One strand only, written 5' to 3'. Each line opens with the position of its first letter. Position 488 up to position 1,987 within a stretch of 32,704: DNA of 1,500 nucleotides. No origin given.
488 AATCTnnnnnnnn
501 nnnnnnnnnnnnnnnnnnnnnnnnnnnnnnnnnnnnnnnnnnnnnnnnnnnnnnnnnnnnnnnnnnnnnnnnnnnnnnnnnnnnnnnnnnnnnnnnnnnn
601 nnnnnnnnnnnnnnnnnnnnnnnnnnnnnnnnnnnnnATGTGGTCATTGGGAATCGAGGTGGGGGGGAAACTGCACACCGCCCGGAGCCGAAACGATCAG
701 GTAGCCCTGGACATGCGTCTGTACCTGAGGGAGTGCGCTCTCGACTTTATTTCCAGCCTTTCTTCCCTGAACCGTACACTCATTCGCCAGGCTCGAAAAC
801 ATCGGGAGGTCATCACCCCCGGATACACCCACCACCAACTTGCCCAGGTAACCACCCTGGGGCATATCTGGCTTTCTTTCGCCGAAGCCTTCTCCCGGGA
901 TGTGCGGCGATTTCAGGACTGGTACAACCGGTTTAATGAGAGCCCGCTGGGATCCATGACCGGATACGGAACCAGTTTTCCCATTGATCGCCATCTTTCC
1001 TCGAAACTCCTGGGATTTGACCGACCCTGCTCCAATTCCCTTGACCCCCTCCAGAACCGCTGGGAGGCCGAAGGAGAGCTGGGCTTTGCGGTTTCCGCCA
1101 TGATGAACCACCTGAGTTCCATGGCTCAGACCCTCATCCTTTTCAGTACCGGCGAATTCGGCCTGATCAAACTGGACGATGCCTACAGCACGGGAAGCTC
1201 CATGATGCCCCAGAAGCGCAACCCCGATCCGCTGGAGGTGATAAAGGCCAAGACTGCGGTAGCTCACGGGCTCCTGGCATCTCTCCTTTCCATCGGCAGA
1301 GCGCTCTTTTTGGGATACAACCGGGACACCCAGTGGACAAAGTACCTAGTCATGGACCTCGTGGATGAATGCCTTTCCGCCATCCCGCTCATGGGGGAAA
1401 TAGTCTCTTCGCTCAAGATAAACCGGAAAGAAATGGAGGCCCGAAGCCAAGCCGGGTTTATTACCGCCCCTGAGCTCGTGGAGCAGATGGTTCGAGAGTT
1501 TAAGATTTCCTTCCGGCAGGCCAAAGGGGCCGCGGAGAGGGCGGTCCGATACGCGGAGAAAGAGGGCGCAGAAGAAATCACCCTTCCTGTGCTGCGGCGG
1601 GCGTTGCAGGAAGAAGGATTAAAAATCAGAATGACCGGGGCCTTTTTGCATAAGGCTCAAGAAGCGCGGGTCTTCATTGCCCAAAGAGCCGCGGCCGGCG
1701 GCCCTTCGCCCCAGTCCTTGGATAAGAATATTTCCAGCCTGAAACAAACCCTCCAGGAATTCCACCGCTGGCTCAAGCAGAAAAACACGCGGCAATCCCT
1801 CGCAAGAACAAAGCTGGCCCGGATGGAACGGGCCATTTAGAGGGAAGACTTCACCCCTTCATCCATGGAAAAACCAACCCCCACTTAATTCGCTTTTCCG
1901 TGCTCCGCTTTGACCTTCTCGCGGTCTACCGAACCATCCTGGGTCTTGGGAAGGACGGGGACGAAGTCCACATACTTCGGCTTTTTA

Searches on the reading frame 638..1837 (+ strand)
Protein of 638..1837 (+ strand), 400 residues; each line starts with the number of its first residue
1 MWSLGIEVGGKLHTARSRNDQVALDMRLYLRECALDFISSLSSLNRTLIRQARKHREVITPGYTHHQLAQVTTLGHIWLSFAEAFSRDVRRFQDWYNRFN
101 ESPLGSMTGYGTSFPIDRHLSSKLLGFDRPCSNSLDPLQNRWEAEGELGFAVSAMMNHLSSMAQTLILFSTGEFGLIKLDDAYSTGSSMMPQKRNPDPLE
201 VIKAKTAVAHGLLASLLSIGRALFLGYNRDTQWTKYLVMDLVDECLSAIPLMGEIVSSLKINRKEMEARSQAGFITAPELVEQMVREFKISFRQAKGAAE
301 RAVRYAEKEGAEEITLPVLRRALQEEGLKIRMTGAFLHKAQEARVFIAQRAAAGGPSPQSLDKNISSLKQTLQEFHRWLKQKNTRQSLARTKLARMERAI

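Call 97: search_protein_families(library=pfam, proteins=[window:638-1837:+], max_evalue=0.00001)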
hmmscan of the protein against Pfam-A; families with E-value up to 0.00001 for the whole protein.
window:638-1837:+ (400 aa): 1 family
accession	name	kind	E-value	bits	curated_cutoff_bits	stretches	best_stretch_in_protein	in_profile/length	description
PF00206.25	Lyase_1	-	1.4e-47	163.1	27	1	6-209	99-310/312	Lyase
